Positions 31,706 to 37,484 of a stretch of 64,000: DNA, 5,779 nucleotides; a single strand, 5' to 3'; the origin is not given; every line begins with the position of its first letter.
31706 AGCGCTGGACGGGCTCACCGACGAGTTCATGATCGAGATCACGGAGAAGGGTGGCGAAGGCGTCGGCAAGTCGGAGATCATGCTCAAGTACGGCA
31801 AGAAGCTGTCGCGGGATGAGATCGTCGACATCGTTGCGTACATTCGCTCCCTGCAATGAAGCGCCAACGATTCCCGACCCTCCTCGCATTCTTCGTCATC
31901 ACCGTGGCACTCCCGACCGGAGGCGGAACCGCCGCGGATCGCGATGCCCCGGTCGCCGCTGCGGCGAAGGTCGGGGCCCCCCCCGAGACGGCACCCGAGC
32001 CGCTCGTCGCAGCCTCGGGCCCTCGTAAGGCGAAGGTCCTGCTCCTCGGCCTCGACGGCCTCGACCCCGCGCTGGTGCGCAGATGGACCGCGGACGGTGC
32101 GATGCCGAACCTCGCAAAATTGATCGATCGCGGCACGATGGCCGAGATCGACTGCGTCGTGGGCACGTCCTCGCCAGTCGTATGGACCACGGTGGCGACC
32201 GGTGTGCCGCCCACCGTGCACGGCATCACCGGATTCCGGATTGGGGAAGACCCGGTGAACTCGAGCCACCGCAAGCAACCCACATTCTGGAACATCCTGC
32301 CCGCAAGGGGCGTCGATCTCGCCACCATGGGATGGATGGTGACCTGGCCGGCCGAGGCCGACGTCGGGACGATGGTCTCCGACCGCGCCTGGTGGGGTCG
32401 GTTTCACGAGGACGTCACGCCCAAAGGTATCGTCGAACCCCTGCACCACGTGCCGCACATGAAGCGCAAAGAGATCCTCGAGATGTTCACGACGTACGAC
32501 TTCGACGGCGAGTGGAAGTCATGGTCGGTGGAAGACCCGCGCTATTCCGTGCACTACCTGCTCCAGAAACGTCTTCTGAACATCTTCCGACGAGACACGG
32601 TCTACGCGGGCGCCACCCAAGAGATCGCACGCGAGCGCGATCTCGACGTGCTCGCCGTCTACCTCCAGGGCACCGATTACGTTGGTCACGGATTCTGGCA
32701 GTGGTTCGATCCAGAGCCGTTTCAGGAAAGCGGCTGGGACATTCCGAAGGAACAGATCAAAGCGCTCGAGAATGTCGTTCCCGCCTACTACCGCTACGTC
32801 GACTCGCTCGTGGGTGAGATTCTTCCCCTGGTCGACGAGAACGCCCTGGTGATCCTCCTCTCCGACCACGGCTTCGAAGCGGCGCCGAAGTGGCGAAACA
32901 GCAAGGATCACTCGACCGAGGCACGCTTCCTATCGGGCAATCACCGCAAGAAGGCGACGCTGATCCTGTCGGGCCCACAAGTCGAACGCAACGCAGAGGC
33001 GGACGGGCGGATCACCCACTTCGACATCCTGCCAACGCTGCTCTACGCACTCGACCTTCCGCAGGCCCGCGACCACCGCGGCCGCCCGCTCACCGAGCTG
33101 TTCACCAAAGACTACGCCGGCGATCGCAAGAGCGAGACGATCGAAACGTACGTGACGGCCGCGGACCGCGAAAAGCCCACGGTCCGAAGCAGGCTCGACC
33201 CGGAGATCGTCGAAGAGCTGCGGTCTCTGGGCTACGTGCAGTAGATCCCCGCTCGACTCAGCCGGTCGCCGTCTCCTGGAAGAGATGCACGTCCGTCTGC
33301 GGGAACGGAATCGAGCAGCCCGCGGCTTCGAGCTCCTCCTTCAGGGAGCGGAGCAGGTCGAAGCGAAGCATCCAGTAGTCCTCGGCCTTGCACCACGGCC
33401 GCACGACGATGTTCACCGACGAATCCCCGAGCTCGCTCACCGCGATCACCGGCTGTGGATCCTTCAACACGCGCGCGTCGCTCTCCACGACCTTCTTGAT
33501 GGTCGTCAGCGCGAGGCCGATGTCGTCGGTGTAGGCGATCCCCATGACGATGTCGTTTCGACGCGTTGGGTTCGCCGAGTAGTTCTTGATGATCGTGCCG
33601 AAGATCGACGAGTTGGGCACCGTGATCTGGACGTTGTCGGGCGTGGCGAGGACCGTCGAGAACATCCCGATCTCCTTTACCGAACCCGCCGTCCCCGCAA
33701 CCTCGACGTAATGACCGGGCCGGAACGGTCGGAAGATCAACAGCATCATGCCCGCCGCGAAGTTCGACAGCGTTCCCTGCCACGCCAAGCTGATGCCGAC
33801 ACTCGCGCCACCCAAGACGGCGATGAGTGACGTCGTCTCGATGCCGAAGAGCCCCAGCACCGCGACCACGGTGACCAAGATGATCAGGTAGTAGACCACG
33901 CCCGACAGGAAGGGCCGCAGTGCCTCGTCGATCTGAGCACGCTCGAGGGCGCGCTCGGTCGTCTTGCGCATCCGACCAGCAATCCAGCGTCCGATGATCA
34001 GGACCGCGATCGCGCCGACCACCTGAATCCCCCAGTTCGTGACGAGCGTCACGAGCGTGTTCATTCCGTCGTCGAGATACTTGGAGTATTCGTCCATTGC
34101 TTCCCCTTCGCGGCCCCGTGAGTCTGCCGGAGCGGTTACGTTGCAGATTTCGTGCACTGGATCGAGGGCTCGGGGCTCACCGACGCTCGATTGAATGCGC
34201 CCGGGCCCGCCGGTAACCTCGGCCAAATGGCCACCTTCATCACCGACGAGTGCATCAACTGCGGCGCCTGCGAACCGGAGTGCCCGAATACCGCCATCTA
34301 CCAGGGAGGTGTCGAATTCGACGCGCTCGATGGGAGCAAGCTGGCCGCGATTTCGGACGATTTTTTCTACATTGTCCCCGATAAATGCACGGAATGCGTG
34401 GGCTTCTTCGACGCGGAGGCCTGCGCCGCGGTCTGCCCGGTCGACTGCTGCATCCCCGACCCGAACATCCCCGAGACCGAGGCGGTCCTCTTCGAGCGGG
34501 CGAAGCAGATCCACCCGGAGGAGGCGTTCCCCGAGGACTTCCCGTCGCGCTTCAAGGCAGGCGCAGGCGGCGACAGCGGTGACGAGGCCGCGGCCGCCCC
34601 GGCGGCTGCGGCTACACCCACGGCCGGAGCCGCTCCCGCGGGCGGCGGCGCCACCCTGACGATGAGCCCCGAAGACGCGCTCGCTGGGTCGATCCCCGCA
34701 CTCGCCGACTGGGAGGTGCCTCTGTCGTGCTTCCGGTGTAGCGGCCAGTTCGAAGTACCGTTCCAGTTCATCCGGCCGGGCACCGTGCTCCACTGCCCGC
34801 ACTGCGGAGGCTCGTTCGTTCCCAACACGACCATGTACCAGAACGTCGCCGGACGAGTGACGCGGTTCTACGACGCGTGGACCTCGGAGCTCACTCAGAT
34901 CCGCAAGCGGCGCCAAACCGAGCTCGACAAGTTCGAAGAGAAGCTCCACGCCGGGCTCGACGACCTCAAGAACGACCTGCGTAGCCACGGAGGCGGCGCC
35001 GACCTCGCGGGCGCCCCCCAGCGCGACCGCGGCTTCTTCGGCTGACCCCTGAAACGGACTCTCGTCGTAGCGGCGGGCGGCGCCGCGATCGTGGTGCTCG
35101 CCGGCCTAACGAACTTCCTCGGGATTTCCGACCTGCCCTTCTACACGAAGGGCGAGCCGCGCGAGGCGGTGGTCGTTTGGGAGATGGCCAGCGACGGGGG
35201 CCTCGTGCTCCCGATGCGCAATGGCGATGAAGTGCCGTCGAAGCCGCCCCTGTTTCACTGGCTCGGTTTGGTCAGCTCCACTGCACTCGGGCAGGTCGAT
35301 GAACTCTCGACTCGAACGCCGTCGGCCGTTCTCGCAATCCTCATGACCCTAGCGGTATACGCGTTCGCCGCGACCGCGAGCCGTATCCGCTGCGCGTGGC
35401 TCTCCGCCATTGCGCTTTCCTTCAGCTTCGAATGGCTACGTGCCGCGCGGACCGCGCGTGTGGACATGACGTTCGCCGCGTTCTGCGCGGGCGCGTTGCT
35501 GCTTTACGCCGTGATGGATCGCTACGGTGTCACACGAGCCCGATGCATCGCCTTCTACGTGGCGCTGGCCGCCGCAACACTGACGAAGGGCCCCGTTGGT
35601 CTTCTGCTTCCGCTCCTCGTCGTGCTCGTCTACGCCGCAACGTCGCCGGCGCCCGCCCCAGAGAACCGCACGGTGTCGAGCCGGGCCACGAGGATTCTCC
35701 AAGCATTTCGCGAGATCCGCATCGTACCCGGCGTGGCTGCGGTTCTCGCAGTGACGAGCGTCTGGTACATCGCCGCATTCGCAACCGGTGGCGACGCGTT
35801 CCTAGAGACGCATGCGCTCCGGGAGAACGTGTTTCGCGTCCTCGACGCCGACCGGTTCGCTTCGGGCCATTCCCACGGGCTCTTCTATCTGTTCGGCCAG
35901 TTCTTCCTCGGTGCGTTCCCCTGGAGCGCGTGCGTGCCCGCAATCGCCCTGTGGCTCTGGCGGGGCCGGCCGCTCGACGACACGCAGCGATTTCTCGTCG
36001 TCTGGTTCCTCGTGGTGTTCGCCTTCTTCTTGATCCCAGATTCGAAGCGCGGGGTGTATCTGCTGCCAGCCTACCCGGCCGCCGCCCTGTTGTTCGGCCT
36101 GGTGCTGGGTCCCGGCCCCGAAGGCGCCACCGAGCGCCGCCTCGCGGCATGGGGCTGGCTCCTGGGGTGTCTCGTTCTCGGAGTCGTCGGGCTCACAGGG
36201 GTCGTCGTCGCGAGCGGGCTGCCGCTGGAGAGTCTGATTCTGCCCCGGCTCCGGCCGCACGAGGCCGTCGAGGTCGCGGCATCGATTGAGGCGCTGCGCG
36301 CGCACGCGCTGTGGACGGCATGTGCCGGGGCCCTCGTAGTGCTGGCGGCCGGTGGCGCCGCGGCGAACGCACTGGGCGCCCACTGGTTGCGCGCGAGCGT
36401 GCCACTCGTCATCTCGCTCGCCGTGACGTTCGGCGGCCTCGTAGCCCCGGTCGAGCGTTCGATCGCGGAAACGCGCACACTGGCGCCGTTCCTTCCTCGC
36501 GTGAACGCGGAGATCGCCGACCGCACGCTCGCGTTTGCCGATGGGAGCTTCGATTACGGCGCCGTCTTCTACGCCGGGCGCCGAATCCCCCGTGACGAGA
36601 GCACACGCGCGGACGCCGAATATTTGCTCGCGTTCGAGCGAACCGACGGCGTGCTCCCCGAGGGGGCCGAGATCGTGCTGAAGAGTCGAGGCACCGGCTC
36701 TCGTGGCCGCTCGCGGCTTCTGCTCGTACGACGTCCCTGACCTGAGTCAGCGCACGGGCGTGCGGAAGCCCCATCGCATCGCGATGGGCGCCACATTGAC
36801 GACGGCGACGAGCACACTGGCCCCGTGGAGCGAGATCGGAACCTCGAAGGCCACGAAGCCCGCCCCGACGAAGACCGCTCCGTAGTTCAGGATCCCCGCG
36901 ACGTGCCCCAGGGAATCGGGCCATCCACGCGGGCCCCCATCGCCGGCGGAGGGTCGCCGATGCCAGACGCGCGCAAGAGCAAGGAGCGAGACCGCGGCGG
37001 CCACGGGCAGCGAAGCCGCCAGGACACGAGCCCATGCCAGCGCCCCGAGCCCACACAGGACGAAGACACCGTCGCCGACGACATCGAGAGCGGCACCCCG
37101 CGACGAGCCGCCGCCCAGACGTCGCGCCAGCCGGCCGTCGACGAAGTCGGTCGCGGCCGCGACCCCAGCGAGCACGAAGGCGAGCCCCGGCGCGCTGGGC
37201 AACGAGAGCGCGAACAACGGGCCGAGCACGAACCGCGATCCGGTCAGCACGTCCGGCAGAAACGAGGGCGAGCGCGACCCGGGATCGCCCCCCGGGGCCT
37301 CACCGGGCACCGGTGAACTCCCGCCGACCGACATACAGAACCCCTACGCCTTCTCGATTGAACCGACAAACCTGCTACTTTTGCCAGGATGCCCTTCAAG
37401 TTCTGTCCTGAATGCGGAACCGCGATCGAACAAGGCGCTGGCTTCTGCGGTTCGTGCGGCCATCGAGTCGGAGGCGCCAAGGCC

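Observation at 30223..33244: Operon coupling a NapC/NirT tetraheme cytochrome to a TM / cNMP-binding / cytochrome c fusion protein and a secreted NPP phosphodiesterase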

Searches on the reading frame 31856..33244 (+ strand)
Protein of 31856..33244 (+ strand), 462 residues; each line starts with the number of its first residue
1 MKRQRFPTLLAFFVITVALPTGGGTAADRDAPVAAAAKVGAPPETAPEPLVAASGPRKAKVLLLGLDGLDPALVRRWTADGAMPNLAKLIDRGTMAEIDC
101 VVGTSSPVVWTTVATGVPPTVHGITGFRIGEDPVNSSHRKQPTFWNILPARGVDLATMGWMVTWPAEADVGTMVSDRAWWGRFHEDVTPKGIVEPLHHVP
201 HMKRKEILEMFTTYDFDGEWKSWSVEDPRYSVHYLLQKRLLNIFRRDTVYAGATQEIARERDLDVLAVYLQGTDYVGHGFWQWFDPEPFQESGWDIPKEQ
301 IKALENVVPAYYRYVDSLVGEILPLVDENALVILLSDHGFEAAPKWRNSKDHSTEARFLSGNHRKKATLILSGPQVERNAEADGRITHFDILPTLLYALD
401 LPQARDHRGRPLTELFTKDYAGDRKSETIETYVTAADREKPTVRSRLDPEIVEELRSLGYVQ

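Call 3: search_protein_families(library=pfam, proteins=[window:31856-33244:+], max_evalue=0.1)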
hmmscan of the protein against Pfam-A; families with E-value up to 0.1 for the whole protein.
window:31856-33244:+ (462 aa): 2 families
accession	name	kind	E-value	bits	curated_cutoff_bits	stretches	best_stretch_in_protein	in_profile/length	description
PF01663.27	Phosphodiest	-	7e-32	111.8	23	1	61-345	1-226/342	Type I phosphodiesterase / nucleotide pyrophosphatase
PF00884.28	Sulfatase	-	1.5e-08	34.8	25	1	313-400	211-300/301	Sulfatase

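Call 19: search_solved_structures(query=window:31856-33244:+, max_evalue=0.01, show_alignments=1)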
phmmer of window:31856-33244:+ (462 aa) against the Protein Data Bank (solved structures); distinct sequences matched with E-value up to 0.01: 3.
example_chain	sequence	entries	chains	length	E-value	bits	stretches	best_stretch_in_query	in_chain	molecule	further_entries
1ei6_A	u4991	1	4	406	0.00017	24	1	59-127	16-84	PHOSPHONOACETATE HYDROLASE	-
3szy_A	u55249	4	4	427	0.00032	23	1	61-132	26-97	phosphonoacetate hydrolase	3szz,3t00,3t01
3t02_A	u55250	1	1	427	0.00032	23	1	61-132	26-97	phosphonoacetate hydrolase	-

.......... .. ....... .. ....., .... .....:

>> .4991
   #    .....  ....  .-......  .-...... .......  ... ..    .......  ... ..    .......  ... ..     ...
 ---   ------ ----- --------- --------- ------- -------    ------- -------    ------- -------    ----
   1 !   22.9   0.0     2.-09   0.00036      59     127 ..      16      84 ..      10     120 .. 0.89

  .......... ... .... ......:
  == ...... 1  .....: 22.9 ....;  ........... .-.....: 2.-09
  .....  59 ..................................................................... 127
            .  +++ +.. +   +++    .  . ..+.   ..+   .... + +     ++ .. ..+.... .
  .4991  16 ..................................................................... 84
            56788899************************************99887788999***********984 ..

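Call 42: search_protein_families(library=ncbifam, proteins=[window:31856-33244:+], max_evalue=0.01)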
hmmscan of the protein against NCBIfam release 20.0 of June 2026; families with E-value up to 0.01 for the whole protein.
window:31856-33244:+ (462 aa): 1 family
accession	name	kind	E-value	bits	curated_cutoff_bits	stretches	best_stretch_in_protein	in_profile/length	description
TIGR02335.1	hydr_PhnA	equivalog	1.3e-12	47.5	407.55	1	59-126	13-80/408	phosphonoacetate hydrolase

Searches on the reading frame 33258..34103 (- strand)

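Call 50: search_protein_families(library=pfam, proteins=[window:33258-34103:-], max_evalue=0.0001)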
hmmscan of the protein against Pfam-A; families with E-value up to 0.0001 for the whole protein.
window:33258-34103:- (281 aa): 4 families
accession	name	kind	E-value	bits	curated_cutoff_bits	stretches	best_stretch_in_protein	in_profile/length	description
PF00924.24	MS_channel_2nd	-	8.6e-20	71.1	20.2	1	111-176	2-67/68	Mechanosensitive ion channel, beta-domain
PF21082.3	MS_channel_3rd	-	1.2e-12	48.5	21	1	185-265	3-88/88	Mechanosensitive ion channel MscS, C-terminal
PF05552.17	MS_channel_1st_1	-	1.8e-09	37.8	22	1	15-60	4-49/50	Mechanosensitive ion channel, conserved TM helix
PF21088.3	MS_channel_1st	-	1.5e-07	31.7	23.1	1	69-109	2-42/42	Mechanosensitive ion channel, transmembrane helices 2/3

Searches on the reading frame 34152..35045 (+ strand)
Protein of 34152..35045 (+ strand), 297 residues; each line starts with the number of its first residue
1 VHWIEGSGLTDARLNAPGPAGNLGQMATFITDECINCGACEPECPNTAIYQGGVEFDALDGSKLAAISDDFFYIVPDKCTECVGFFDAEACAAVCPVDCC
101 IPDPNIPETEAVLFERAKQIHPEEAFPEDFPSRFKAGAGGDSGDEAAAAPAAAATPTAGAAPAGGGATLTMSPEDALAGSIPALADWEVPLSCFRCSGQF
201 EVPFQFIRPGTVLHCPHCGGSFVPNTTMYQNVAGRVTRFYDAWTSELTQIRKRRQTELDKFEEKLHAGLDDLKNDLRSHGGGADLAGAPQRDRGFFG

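Call 50: search_protein_families(library=pfam, proteins=[window:34152-35045:+], max_evalue=0.0001)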
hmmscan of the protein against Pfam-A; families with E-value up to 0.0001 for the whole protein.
window:34152-35045:+ (297 aa): 4 families
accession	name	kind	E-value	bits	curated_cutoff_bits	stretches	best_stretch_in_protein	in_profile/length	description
PF12838.12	Fer4_7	-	6.8e-07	30.1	27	1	34-99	2-52/52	4Fe-4S dicluster domain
PF00037.32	Fer4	-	8.4e-06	25.8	21.1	1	28-50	2-24/24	4Fe-4S binding domain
PF13237.11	Fer4_10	-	1.1e-05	25.7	25.5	1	30-96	5-53/53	4Fe-4S dicluster domain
PF13183.11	Fer4_8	-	3.7e-05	24.6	27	1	32-98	3-67/68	4Fe-4S dicluster domain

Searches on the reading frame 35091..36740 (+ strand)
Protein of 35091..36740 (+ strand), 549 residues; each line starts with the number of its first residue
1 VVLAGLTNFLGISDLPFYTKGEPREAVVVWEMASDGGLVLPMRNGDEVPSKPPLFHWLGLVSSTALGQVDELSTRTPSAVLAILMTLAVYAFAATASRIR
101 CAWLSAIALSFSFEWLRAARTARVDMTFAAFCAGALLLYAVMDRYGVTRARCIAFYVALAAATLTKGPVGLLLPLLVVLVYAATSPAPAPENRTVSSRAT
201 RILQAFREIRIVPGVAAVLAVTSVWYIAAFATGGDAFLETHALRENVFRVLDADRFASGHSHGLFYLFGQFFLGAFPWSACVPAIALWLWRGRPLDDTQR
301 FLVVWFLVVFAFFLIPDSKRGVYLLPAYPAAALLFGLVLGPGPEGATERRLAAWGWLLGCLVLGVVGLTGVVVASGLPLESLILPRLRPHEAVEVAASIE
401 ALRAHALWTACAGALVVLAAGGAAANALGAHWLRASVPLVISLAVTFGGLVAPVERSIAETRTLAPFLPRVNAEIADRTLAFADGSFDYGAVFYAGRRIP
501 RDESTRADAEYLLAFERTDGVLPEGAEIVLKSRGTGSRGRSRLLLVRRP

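Call 51: search_protein_families(library=pfam, proteins=[window:35091-36740:+], max_evalue=0.0001)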
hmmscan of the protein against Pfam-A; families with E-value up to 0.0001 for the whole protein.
window:35091-36740:+ (549 aa): 1 family
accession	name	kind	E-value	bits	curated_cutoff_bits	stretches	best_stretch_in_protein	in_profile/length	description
PF13231.12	PMT_2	-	1.8e-07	31.9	26.1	1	50-185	1-132/160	Dolichyl-phosphate-mannose-protein mannosyltransferase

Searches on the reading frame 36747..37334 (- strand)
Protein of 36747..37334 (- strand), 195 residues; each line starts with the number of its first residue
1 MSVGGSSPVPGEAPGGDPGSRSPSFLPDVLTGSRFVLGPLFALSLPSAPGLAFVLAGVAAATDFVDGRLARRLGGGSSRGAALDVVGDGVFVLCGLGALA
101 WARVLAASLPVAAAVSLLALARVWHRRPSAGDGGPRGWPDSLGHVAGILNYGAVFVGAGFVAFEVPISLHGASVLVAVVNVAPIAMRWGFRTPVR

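Call 51: search_protein_families(library=pfam, proteins=[window:36747-37334:-], max_evalue=0.0001)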
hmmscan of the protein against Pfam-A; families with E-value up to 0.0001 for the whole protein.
window:36747-37334:- (195 aa): 1 family
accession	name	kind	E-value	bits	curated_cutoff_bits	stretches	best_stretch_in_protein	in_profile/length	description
PF01066.26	CDP-OH_P_transf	-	3.2e-14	54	22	1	26-128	3-109/152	CDP-alcohol phosphatidyltransferase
